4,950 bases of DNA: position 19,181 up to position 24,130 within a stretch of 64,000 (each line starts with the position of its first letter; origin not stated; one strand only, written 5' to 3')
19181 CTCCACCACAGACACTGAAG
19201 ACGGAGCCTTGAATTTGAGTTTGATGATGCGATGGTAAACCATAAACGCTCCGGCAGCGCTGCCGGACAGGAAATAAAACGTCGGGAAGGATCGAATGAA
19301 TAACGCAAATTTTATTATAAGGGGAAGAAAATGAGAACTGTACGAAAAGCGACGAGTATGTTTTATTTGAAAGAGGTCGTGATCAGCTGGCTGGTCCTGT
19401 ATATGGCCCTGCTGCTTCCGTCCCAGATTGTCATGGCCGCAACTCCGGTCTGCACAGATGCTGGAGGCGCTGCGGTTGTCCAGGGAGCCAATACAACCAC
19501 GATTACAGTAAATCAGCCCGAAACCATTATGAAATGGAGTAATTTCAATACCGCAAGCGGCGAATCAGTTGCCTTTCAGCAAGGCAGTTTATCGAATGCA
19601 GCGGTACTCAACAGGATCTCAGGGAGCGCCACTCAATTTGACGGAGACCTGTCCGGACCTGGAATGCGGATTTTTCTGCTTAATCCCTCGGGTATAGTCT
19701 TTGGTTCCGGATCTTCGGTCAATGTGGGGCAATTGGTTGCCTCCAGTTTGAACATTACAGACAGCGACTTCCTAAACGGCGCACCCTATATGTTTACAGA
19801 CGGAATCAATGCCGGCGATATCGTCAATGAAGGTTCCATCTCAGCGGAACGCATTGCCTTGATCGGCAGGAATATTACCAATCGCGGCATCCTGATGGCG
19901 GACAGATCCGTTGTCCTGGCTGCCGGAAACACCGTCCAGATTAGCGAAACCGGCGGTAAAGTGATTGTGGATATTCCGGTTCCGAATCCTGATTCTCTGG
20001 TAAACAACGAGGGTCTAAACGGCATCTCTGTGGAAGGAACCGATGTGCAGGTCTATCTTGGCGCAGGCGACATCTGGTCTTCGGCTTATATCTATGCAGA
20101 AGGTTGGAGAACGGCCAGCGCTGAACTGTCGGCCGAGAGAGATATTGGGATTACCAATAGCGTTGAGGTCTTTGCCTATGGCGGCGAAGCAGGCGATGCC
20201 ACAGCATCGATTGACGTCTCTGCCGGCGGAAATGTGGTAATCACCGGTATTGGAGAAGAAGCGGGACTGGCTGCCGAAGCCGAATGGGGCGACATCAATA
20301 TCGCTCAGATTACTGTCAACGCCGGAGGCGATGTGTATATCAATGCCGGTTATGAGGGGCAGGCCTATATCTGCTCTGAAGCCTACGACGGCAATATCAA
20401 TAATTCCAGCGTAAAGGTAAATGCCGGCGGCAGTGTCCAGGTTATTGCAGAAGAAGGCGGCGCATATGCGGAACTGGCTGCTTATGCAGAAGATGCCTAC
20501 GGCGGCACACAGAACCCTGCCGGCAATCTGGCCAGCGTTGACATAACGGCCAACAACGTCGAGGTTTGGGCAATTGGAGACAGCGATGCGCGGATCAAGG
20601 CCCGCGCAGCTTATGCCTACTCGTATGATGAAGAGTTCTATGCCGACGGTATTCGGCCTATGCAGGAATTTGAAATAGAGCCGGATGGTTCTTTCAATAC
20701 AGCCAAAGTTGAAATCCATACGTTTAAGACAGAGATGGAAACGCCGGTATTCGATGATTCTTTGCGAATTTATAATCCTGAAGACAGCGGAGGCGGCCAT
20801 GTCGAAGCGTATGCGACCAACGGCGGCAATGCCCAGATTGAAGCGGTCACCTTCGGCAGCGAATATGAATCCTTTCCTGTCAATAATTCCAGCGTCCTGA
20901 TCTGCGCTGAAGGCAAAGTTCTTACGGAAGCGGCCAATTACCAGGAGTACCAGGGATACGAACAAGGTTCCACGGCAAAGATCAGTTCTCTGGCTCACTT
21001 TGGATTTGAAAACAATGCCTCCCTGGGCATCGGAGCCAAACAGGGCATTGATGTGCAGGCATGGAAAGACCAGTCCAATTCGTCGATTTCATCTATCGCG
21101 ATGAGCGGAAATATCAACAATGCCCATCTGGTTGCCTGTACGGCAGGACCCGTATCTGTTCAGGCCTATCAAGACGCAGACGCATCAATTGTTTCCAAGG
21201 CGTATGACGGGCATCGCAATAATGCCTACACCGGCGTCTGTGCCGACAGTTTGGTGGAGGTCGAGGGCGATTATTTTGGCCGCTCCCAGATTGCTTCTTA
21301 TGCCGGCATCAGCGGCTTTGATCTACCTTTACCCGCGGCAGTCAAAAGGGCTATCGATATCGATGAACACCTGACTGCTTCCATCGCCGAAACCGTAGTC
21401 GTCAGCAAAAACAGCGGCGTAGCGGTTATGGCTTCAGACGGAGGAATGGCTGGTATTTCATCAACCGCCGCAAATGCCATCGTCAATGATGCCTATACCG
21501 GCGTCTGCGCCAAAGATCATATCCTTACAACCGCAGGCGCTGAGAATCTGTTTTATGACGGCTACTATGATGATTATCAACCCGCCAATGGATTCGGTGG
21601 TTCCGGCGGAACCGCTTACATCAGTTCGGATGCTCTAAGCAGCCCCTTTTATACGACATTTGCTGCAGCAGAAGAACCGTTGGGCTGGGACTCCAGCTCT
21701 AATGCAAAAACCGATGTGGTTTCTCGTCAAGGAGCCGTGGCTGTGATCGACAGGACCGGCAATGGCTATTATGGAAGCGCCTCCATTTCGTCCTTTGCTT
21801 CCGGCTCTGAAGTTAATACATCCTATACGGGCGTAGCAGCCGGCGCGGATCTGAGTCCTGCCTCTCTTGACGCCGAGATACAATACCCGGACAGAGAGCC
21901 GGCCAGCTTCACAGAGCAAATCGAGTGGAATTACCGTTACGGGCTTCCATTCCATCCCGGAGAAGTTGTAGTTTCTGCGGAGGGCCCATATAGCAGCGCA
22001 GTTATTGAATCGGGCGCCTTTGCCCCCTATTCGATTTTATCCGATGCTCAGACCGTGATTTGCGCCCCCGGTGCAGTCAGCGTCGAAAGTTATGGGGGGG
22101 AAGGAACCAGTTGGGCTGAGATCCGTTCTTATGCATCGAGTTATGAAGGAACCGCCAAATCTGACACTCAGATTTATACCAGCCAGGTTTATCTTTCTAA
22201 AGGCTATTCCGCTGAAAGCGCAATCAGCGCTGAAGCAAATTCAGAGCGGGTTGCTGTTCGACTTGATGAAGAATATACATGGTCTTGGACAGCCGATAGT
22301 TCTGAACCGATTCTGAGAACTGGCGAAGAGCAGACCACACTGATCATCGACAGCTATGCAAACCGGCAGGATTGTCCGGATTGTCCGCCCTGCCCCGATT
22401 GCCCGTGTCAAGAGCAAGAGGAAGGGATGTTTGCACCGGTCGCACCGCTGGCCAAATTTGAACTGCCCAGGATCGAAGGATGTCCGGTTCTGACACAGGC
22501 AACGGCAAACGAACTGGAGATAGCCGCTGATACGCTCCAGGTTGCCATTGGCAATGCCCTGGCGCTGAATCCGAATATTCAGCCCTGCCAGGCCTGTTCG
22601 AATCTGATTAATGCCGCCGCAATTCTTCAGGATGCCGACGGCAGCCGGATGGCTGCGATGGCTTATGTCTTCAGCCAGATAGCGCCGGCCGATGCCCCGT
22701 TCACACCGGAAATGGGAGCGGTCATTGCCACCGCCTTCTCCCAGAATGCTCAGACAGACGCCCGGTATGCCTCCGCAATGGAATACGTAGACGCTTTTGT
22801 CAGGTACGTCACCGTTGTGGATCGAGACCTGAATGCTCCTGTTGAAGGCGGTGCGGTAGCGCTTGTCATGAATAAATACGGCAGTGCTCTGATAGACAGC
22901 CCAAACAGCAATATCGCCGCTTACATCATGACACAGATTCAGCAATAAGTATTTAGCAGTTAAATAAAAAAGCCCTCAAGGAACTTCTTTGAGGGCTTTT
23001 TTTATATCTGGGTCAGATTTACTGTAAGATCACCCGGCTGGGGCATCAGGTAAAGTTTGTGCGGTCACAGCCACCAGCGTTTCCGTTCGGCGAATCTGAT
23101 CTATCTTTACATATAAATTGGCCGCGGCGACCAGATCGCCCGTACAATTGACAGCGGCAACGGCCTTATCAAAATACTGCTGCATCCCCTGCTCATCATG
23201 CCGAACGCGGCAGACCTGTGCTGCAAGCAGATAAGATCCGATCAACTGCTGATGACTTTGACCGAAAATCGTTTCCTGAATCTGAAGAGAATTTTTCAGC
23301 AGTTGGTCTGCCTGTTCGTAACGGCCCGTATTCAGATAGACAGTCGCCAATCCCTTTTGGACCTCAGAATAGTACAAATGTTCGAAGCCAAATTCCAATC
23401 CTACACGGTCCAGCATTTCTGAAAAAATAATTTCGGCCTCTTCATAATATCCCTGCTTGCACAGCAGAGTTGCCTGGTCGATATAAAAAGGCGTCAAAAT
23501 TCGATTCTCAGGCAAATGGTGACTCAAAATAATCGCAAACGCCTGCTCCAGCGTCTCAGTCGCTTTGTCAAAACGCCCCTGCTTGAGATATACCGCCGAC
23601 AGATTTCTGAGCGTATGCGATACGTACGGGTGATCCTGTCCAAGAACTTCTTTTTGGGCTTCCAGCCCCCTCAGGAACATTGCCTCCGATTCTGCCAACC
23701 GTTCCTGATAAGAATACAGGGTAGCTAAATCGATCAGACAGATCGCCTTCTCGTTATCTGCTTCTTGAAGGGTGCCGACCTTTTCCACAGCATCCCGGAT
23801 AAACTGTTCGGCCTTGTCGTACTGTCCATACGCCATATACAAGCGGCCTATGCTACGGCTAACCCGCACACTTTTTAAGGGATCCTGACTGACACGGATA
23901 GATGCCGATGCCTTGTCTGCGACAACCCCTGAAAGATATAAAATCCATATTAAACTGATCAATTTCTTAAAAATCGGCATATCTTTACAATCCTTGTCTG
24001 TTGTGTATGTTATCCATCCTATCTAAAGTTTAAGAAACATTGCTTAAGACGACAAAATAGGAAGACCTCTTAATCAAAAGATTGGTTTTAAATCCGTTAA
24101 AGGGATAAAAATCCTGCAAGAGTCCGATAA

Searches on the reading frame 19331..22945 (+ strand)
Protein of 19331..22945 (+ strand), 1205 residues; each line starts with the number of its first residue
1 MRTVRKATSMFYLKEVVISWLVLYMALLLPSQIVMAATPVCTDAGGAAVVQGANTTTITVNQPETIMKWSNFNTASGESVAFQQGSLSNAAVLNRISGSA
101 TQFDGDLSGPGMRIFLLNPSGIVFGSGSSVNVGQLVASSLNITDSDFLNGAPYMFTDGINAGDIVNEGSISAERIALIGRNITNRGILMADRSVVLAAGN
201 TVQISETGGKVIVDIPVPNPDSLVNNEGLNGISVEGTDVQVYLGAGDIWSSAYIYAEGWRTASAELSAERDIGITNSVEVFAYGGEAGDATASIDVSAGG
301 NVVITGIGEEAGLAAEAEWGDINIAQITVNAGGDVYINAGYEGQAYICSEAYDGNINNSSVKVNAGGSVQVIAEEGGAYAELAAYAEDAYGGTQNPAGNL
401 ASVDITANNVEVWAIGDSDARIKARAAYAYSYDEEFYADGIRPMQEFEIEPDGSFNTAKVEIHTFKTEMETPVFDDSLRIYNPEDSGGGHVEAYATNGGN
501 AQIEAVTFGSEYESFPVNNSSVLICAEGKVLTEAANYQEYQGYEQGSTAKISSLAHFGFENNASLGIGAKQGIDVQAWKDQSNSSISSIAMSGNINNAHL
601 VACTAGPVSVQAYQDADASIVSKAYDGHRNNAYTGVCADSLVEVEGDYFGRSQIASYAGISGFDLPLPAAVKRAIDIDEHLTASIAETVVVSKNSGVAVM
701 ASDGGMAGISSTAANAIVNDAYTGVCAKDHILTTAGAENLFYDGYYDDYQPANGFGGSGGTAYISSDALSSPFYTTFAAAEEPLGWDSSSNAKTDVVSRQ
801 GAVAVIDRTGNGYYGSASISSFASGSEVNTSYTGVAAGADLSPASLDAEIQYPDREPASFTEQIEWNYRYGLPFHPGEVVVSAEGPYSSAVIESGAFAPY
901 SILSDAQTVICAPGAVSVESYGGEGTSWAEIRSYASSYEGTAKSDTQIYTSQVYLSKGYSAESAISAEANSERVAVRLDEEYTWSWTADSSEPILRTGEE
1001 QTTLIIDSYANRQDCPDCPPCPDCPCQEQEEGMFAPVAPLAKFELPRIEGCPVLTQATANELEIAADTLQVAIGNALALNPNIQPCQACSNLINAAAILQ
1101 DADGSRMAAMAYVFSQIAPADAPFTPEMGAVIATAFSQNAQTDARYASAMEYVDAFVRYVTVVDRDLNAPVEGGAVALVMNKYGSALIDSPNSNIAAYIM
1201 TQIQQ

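Call 31: search_protein_families(library=pfam, proteins=[window:19331-22945:+], max_evalue=0.00001)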
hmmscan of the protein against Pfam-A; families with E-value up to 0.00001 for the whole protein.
window:19331-22945:+ (1205 aa): 1 family
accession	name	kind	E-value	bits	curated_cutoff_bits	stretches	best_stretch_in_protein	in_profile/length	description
PF05860.19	TPS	-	1.9e-17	64.5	33.5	1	47-204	14-181/252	TPS secretion domain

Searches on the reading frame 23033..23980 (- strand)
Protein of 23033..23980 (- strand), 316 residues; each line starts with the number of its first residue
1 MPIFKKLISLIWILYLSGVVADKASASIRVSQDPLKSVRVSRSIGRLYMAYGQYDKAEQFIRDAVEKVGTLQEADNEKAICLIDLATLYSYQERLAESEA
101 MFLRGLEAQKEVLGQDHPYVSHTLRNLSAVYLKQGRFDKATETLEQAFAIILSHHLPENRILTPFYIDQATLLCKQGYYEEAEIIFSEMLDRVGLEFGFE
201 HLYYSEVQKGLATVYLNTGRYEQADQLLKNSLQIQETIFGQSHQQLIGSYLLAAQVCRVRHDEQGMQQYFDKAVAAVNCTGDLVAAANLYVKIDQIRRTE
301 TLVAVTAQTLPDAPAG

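Call 31: search_protein_families(library=pfam, proteins=[window:23033-23980:-], max_evalue=0.00001)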
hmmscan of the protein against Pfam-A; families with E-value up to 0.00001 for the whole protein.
window:23033-23980:- (316 aa): 14 families
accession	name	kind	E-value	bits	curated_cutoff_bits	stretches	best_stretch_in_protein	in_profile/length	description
PF13424.12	TPR_12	-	3.8e-32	110.7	30.1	4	83-150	7-74/77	Tetratricopeptide repeat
PF13374.12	TPR_10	-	5.2e-27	93.5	27.5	2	80-119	3-42/42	Tetratricopeptide repeat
PF24885.1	TPR_NPHP3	-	2e-18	67.1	100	1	44-151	105-213/239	Nephrocystin-3 TPR domain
PF07719.23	TPR_2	-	1.3e-15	56.6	27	0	124-149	4-29/34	Tetratricopeptide repeat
PF17874.7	TPR_MalT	-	8e-14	52.1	45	1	39-187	41-185/336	MalT-like TPR region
PF13428.12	TPR_14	-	3e-12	46.4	23.5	0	42-75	5-38/44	Tetratricopeptide repeat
PF14559.12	TPR_19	-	1.1e-11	45.3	25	0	205-229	25-49/68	Tetratricopeptide repeat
PF13176.12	TPR_7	-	1.3e-11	44.1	27.9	0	123-147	1-25/36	Tetratricopeptide repeat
PF13181.12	TPR_8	-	4e-11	42.6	25.7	0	126-150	6-30/34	Tetratricopeptide repeat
PF00515.34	TPR_1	-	2.1e-09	37.3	27.8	0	207-236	3-32/34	Tetratricopeptide repeat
PF25068.1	ARM_TT21_4th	-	4.9e-08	33.8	30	0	208-273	35-99/153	Tetratricopeptide repeat protein 21 forth ARM domain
PF07721.20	TPR_4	-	1.5e-07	31.8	27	0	122-146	2-26/26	Tetratricopeptide repeat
PF01535.26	PPR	-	1.5e-06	28.5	25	0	173-191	10-28/31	PPR repeat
PF13431.12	TPR_17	-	9.7e-06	25.9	24.4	0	211-226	19-34/34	Tetratricopeptide repeat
